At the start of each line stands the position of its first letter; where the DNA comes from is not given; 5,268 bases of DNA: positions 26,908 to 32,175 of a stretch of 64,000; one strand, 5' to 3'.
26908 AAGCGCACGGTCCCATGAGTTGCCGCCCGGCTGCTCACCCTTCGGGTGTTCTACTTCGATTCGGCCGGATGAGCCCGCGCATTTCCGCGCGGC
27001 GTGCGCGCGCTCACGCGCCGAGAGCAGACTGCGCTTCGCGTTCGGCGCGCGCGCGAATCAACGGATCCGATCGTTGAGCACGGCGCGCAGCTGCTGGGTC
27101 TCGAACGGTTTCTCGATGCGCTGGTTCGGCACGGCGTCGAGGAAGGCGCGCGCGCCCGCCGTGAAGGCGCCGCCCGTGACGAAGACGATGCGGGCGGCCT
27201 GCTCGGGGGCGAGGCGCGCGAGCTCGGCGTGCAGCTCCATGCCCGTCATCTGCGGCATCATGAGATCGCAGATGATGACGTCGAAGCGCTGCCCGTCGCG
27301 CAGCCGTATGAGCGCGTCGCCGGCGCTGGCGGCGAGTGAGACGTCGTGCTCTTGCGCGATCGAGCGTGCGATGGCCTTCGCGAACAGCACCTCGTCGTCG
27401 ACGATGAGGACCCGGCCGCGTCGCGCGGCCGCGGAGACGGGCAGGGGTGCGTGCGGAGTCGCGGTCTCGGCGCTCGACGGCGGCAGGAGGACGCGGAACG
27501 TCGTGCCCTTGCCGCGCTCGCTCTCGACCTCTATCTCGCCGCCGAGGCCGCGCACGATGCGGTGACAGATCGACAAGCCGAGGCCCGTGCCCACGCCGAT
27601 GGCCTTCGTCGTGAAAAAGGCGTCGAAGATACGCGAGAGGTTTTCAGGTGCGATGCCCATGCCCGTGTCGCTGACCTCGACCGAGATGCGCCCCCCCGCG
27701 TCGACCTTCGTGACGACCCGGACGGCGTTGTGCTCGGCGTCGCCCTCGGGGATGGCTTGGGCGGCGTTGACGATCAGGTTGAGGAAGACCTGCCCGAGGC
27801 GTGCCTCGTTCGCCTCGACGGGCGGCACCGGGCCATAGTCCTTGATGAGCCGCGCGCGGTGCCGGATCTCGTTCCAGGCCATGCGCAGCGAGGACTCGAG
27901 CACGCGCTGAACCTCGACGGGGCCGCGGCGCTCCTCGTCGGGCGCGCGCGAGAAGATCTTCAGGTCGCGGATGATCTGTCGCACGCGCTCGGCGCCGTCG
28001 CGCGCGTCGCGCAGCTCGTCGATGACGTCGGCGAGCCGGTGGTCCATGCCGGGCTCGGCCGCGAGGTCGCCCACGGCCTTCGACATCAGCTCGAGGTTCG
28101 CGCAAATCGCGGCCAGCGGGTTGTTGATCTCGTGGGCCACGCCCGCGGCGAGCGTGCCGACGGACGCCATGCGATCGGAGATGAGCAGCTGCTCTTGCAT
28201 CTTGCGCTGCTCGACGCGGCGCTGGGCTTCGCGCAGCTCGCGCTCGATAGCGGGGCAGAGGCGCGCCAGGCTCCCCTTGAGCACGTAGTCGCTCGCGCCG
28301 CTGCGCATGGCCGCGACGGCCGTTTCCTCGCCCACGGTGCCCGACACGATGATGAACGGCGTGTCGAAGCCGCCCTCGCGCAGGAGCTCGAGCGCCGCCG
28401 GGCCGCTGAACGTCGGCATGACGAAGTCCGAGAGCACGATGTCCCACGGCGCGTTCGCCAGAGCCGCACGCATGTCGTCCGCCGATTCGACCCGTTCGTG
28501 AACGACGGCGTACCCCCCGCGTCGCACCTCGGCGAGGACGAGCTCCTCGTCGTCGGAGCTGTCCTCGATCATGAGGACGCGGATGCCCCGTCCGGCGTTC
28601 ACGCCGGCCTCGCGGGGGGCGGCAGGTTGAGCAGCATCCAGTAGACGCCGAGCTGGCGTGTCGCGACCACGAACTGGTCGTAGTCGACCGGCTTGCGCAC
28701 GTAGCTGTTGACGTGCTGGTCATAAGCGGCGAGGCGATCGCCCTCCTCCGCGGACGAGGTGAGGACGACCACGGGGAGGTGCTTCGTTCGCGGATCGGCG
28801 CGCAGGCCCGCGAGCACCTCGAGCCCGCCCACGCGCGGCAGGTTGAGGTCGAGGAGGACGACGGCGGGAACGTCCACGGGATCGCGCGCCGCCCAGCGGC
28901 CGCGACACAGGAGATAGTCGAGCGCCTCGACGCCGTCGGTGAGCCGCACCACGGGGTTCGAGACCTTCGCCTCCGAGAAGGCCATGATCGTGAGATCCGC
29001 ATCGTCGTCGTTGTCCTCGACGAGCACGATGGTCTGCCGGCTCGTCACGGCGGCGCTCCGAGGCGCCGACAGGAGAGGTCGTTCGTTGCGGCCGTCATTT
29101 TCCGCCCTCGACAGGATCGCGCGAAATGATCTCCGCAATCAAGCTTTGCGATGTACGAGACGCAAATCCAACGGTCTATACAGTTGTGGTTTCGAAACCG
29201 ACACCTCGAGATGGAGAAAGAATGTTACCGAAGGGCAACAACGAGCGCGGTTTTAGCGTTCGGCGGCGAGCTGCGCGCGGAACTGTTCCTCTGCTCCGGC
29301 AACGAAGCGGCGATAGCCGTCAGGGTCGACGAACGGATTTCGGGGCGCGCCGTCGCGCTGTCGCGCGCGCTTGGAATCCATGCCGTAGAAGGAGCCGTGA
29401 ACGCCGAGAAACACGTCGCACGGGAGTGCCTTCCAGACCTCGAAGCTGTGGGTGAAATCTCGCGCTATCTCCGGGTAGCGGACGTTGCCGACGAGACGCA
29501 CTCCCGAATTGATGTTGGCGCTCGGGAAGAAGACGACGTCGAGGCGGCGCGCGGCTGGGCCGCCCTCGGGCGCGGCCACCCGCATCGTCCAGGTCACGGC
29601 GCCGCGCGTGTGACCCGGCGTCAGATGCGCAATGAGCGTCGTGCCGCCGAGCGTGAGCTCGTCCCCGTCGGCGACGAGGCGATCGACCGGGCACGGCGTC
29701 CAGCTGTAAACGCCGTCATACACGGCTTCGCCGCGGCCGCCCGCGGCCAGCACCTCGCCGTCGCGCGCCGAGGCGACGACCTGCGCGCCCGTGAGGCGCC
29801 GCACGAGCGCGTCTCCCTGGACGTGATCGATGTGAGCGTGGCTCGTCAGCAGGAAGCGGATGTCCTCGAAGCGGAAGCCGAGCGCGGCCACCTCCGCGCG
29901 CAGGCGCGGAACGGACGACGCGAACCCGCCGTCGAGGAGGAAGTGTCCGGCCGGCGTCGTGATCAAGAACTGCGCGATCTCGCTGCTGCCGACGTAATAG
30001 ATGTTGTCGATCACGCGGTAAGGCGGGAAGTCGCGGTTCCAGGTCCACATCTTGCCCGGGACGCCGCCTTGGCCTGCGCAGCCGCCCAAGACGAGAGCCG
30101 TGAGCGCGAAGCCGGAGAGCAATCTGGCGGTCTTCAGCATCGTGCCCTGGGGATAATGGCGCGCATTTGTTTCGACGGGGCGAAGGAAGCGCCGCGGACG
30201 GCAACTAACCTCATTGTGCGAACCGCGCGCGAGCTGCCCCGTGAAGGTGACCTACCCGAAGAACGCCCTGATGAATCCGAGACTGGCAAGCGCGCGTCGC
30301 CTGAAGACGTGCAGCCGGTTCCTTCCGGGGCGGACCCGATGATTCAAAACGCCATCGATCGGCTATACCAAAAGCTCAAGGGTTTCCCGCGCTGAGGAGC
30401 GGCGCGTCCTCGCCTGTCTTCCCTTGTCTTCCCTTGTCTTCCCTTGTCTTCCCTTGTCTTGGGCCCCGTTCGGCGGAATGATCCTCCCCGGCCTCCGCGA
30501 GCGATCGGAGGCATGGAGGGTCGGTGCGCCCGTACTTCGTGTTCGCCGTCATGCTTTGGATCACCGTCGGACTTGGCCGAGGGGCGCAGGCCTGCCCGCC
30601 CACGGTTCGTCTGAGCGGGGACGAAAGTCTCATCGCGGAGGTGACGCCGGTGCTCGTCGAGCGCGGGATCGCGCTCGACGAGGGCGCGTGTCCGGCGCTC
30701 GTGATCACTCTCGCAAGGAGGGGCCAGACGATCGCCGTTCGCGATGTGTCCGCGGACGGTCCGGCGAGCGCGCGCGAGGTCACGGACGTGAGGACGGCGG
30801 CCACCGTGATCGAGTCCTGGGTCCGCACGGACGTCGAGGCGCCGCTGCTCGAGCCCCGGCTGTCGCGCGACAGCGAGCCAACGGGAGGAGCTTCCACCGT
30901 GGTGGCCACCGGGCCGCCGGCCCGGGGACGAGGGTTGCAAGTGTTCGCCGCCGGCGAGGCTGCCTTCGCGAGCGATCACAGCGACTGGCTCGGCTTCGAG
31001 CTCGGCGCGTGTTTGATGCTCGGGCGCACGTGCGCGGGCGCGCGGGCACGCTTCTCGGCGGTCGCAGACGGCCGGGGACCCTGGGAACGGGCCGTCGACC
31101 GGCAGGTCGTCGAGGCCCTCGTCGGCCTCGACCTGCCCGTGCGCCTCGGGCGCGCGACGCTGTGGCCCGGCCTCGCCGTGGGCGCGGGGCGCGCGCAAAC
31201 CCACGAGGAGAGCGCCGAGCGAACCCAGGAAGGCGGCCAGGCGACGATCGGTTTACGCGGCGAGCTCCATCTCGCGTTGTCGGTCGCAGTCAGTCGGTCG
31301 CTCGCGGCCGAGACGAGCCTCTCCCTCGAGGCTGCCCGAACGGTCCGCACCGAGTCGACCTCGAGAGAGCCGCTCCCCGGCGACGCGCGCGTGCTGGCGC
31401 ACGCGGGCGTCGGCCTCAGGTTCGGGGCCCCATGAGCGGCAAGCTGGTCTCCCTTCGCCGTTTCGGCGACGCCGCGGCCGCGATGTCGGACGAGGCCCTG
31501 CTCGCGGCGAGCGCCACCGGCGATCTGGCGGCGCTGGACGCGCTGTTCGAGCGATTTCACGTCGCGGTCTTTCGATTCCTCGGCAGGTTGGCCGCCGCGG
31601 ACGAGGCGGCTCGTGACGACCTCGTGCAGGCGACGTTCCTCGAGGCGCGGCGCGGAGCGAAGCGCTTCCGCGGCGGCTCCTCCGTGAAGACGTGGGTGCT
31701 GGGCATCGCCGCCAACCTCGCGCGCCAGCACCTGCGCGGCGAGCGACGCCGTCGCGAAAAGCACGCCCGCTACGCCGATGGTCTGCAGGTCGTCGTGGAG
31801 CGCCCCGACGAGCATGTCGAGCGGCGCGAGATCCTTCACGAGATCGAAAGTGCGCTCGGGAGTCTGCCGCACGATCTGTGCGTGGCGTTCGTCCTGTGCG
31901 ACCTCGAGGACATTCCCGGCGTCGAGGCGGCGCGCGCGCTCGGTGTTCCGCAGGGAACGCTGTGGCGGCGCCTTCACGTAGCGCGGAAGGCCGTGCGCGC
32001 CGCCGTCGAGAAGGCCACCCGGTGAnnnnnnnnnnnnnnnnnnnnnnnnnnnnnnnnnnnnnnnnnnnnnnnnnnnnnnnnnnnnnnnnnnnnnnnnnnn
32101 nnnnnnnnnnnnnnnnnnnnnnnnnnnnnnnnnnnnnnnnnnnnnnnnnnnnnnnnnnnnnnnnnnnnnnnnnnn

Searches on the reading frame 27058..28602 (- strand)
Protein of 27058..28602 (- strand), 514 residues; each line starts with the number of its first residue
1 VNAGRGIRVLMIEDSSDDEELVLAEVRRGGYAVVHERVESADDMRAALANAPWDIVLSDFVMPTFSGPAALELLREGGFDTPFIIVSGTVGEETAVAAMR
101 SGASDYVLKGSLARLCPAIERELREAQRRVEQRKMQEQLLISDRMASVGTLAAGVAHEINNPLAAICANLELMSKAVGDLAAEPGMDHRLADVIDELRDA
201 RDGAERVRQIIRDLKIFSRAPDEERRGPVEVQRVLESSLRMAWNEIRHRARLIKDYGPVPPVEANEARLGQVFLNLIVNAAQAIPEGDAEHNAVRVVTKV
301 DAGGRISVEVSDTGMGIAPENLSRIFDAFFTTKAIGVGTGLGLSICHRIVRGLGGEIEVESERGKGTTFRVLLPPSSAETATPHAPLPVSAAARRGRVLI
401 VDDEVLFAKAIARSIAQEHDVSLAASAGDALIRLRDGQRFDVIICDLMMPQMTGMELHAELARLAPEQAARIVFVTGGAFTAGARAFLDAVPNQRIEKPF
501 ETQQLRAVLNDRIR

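Call 42: search_protein_families(library=pfam, max_evalue=0.001, proteins=[window:27058-28602:-])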
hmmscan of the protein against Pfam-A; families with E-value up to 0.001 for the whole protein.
window:27058-28602:- (514 aa): 3 families
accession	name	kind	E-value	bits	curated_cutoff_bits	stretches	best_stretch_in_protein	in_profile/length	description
PF00072.30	Response_reg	-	2.9e-33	114.8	30.2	2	398-509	1-110/111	Response regulator receiver domain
PF02518.31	HATPase_c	-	1.6e-26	93.3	26.4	1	265-375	2-109/111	Histidine kinase-, DNA gyrase B-, and HSP90-like ATPase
PF00512.31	HisKA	-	6.8e-09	36.1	26.9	1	149-220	3-63/66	His Kinase A (phospho-acceptor) domain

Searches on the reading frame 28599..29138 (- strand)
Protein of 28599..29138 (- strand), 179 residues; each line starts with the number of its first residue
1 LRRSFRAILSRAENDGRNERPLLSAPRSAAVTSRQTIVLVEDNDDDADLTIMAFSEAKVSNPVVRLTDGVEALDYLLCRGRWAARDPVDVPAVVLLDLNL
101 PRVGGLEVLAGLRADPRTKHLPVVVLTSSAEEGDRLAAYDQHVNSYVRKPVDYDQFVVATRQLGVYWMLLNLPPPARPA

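Call 42: search_protein_families(library=pfam, max_evalue=0.001, proteins=[window:28599-29138:-])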
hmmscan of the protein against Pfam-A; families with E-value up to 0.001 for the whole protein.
window:28599-29138:- (179 aa): 1 family
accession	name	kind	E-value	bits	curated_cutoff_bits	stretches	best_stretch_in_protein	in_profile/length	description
PF00072.30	Response_reg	-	1.1e-13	51.7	30.2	1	37-159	1-109/111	Response regulator receiver domain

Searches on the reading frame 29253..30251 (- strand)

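Call 7: search_protein_families(library=pfam, max_evalue=0.01, proteins=[window:29253-30251:-])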
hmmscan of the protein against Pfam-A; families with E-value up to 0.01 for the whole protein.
window:29253-30251:- (332 aa): 2 families
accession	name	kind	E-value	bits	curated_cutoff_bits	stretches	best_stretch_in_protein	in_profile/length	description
PF00753.33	Lactamase_B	-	2.7e-12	47.5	22.7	1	95-221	9-139/196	Metallo-beta-lactamase superfamily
PF12706.13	Lactamase_B_2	-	3.1e-05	24.1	27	1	120-193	21-96/200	Beta-lactamase superfamily domain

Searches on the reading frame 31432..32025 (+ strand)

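Call 7: search_protein_families(library=pfam, max_evalue=0.01, proteins=[window:31432-32025:+])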
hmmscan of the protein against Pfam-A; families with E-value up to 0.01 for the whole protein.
window:31432-32025:+ (197 aa): 4 families
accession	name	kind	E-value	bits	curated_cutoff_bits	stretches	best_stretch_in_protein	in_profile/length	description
PF04542.20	Sigma70_r2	-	2.9e-12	46.6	24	1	38-107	1-71/71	Sigma-70 region 2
PF08281.18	Sigma70_r4_2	-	2e-07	31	25.7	1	136-187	2-53/54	Sigma-70, region 4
PF02001.22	DUF134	-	0.0007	20.5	27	1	151-192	41-82/98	Protein of unknown function DUF134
PF07638.17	Sigma70_ECF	-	0.00091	19.6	21.1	1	23-191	7-182/185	ECF sigma factor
